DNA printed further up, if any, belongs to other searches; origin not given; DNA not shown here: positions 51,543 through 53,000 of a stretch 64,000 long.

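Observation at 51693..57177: Lasso/RiPP-style accessory enzyme set with no recognisable core enzymes or precursor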

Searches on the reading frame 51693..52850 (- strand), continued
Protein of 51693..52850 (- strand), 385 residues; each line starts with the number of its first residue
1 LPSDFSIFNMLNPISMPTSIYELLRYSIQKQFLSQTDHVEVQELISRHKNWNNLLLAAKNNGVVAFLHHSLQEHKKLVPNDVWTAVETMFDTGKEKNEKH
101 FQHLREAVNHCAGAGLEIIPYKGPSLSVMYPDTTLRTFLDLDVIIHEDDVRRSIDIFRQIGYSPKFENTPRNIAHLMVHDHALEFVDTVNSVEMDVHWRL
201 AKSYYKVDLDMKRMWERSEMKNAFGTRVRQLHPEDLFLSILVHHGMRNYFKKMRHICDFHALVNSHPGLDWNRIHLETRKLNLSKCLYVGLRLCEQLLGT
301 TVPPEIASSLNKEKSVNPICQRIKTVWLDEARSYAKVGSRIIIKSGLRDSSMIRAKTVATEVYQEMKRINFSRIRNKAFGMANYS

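Call 97: search_protein_families(library=ncbifam, proteins=[L146:15921-17048:-, L146:17049-18113:-, L146:18120-18584:-, L146:9007-10281:+, L147:7004-8008:+, L147:8143-8727:+, L147:8740-9885:+, L149:7803-8972:+, L150:7758-8873:+], max_evalue=0.001)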
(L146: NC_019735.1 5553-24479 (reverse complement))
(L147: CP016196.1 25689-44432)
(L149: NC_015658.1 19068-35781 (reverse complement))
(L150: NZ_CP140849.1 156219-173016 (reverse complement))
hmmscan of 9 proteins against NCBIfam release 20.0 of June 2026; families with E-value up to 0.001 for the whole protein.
L146:15921-17048:- (375 aa): 2 families
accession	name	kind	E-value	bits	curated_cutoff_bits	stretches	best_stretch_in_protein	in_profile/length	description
TIGR04352.1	HprK_rel_A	equivalog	6e-10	38.7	200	1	176-358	83-268/280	HprK-related kinase A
TIGR04355.1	HprK_rel_B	hypoth_equivalog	0.0002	20.6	200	1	187-275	144-232/351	HprK-related kinase B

L146:17049-18113:- (354 aa): 0 families

L146:18120-18584:- (154 aa): 3 families
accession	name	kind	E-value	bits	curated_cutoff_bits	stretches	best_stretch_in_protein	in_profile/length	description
NF033536.1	lasso_PqqD_Bac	exception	5.8e-14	52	80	1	14-92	8-86/88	lasso peptide biosynthesis PqqD family chaperone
NF050069.2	PqqD_rel_WgkC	exception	0.00018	21.4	110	1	37-94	31-88/103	PqqD family peptide maturation chaperone WgkC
NF033530.1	lasso_PqqD_Strm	exception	0.00045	20.4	70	1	16-91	2-77/78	lasso peptide biosynthesis PqqD family chaperone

L146:9007-10281:+ (424 aa): 0 families

L147:7004-8008:+ (334 aa): 0 families

L147:8143-8727:+ (194 aa): 0 families

L147:8740-9885:+ (381 aa): 0 families

L149:7803-8972:+ (389 aa): 0 families

L150:7758-8873:+ (371 aa): 0 families

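Call 98: search_protein_families(library=pfam, proteins=[L147:5350-6498:-, L147:6530-6793:-, L147:8143-8727:+, L147:10230-11219:+, L147:8740-9885:+, L146:9007-10281:+, L146:17049-18113:-, L150:7758-8873:+, L150:7320-7736:+, L149:7803-8972:+], max_evalue=0.001)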
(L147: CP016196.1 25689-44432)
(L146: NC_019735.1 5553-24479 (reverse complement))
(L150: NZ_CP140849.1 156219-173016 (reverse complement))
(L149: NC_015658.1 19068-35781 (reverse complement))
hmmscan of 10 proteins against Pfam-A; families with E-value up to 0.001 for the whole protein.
L147:5350-6498:- (382 aa): 10 families
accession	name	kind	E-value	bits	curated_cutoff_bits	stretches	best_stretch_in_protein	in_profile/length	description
PF13847.12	Methyltransf_31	-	1.4e-14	54.5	27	1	168-301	3-130/145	Methyltransferase domain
PF08242.18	Methyltransf_12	-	3.8e-12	47.2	30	1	173-270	1-97/98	Methyltransferase domain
PF13649.12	Methyltransf_25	-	7e-11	43.1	27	1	172-269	1-97/97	Methyltransferase domain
PF08241.18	Methyltransf_11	-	5.4e-10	40.2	21.2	1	173-273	1-95/95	Methyltransferase domain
PF05401.17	NodS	-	4.6e-09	36.8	24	1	171-274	46-145/201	Nodulation protein S (NodS)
PF13489.12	Methyltransf_23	-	1e-08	35.5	27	1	151-276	5-119/164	Methyltransferase domain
PF01739.24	CheR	-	2e-07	31.1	27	0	210-287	112-187/195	CheR methyltransferase, SAM binding domain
PF02390.23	Methyltransf_4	-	1.4e-06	28.3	24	1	171-242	4-79/173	Putative methyltransferase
PF05175.20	MTS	-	0.00052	20.1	23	1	166-292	27-157/170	Methyltransferase small domain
PF01135.25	PCMT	-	0.00068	19.9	20.3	0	164-223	70-131/210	Protein-L-isoaspartate(D-aspartate) O-methyltransferase (PCMT)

L147:6530-6793:- (87 aa): 1 family
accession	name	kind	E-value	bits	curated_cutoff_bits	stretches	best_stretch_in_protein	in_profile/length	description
PF00550.31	PP-binding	-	9e-08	32.7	20.8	1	14-79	2-66/67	Phosphopantetheine attachment site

L147:8143-8727:+ (194 aa): 1 family
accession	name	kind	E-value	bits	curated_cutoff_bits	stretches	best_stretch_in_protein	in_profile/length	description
PF01928.26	CYTH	-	1.7e-17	64.2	23.2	1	1-163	1-159/179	CYTH domain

L147:10230-11219:+ (329 aa): 1 family
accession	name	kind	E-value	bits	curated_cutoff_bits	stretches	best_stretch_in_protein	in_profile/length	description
PF00296.26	Bac_luciferase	-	1.5e-42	146.6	27.9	1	10-303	21-313/314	Luciferase-like monooxygenase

L147:8740-9885:+ (381 aa): 1 family
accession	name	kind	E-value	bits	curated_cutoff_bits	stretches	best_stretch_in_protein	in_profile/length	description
PF14907.12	NTP_transf_5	-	8.5e-35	120.9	31.2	1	42-317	4-247/249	Uncharacterised nucleotidyltransferase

L146:9007-10281:+ (424 aa): 1 family
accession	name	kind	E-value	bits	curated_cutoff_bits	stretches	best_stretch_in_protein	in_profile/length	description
PF14907.12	NTP_transf_5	-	6.5e-50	170.5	31.2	1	34-302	2-248/249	Uncharacterised nucleotidyltransferase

L146:17049-18113:- (354 aa): 1 family
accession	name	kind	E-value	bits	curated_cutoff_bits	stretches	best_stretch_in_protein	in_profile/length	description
PF14907.12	NTP_transf_5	-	5e-18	66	31.2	1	49-274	12-248/249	Uncharacterised nucleotidyltransferase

L150:7758-8873:+ (371 aa): 1 family
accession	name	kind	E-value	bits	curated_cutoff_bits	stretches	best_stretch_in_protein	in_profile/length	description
PF14907.12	NTP_transf_5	-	1.9e-32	113.2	31.2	1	34-328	2-249/249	Uncharacterised nucleotidyltransferase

L150:7320-7736:+ (138 aa): 0 families

L149:7803-8972:+ (389 aa): 1 family
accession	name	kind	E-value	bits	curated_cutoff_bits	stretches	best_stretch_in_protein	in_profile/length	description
PF14907.12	NTP_transf_5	-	4.9e-67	226.6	31.2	1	38-286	2-248/249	Uncharacterised nucleotidyltransferase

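Call 103: get_annotated_region(hit=H3, flank=8000)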
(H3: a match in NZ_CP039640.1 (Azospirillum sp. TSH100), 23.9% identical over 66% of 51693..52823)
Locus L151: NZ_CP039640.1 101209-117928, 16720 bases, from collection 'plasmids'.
description: Azospirillum sp. TSH100 plasmid p1, complete sequence
organism: Azospirillum sp. TSH100 (NCBI taxid 652764)
taxonomy: Bacteria; Pseudomonadota; Alphaproteobacteria; Rhodospirillales; Azospirillaceae; Azospirillum; Azospirillum sp. TSH100
host: -; source: soil,soil; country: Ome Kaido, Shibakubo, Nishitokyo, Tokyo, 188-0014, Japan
typing (MOB-suite, as given by PLSDB): non-mobilizable; replicon rep_cluster_1806
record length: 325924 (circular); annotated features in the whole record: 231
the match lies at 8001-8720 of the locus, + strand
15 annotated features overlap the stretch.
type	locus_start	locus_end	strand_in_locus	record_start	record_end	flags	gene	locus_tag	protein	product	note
CDS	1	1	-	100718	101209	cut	-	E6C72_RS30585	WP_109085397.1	RT0821/Lpp0805 family surface protein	-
CDS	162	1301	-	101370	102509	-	-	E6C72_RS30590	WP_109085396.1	hypothetical protein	-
CDS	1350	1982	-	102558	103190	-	-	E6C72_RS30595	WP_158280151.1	methyltransferase domain-containing protein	-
CDS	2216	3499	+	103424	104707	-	-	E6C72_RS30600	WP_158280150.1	glycosyltransferase family 4 protein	-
CDS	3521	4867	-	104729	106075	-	-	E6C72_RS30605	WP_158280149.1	outer membrane beta-barrel protein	-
CDS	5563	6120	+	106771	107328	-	-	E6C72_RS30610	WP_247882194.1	polysaccharide biosynthesis/export family protein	-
CDS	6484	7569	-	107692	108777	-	-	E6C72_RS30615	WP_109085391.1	hypothetical protein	-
CDS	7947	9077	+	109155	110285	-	-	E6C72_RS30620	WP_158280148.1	nucleotidyltransferase family protein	-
CDS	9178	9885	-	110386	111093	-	-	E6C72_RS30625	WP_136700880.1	hypothetical protein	-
CDS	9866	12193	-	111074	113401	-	-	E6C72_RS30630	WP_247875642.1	polysaccharide biosynthesis tyrosine autokinase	GO:0045226 - extracellular polysaccharide biosynthetic process [Evidence IEA]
CDS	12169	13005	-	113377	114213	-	-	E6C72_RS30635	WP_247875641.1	metallophosphoesterase family protein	-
CDS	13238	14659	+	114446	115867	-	-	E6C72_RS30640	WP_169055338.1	O-antigen ligase family protein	-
CDS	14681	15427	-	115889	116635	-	-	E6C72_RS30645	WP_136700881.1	FkbM family methyltransferase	-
CDS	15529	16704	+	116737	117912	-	-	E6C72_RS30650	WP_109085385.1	glycosyltransferase family 4 protein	-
CDS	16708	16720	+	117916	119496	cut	-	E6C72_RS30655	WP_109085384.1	hypothetical protein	-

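Call 104: get_annotated_region(hit=H19, flank=8000)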
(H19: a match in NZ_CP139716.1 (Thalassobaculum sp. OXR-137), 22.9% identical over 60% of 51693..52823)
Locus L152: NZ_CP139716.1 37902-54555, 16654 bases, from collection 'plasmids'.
description: Thalassobaculum sp. OXR-137 plasmid unnamed01, complete sequence
organism: Thalassobaculum sp. OXR-137 (NCBI taxid 3100173)
taxonomy: Bacteria; Pseudomonadota; Alphaproteobacteria; Rhodospirillales; Thalassobaculaceae; Thalassobaculum; Thalassobaculum sp. OXR-137
host: -; source: Bacterial Culture,hydrothermal vent plume; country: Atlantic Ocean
typing (MOB-suite, as given by PLSDB): mobilizable; relaxase MOBQ
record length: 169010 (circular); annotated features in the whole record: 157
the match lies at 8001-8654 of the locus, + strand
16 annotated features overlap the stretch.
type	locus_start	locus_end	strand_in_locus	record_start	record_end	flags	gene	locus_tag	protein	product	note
CDS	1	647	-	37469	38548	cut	-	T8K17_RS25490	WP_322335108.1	hypothetical protein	-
CDS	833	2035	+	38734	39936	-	-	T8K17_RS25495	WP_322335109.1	glycosyltransferase family 4 protein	-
CDS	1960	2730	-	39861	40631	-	-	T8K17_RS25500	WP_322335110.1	FkbM family methyltransferase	-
CDS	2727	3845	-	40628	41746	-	-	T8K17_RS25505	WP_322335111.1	glycosyltransferase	-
CDS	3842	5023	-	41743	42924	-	-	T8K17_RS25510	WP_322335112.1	glycosyltransferase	-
CDS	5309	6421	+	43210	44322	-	-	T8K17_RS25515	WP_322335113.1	glycosyltransferase family 4 protein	-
CDS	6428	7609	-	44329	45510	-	-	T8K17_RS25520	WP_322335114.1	glycosyltransferase family 4 protein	-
CDS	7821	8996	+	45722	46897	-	-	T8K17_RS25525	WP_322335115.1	nucleotidyltransferase family protein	-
CDS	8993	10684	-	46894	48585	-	-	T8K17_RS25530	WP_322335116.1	ABC transporter ATP-binding protein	-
CDS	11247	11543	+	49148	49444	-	-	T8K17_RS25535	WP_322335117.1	PqqD family protein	-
CDS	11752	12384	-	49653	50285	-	-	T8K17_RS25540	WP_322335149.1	lasso peptide biosynthesis B2 protein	-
CDS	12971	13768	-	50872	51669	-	-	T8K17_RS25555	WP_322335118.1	hypothetical protein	-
CDS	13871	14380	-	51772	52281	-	-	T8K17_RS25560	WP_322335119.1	hypothetical protein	-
CDS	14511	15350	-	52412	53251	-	-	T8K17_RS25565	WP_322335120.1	sulfotransferase domain-containing protein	-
CDS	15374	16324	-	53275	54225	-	-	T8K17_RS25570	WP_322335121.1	hypothetical protein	-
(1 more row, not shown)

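Call 105: get_annotated_region(hit=H22, flank=8000)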
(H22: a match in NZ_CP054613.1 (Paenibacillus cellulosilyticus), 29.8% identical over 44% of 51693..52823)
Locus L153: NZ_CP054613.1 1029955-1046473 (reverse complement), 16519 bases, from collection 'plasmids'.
description: Paenibacillus cellulosilyticus strain KACC 14175 plasmid unnamed4, complete sequence
organism: Paenibacillus cellulosilyticus (NCBI taxid 375489)
taxonomy: Bacteria; Bacillota; Bacilli; Bacillales; Paenibacillaceae; Paenibacillus; Paenibacillus cellulosilyticus
host: -; source: cell culture,soil; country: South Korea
typing (MOB-suite, as given by PLSDB): non-mobilizable
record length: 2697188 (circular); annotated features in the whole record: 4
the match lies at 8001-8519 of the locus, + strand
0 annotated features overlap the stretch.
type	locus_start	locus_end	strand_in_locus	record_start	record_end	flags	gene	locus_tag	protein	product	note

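Call 112: get_annotated_region(hit=H2, flank=9000)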
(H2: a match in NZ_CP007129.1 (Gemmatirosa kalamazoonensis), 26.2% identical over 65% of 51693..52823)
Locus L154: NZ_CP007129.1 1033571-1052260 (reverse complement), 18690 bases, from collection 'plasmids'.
description: Gemmatirosa kalamazoonensis strain KBS708 plasmid 1, complete sequence
organism: Gemmatirosa kalamazoonensis (NCBI taxid 861299)
taxonomy: Bacteria; Gemmatimonadota; Gemmatimonadia; Gemmatimonadales; Gemmatimonadaceae; Gemmatirosa; Gemmatirosa kalamazoonensis
host: -; source: -; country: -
typing (MOB-suite, as given by PLSDB): non-mobilizable
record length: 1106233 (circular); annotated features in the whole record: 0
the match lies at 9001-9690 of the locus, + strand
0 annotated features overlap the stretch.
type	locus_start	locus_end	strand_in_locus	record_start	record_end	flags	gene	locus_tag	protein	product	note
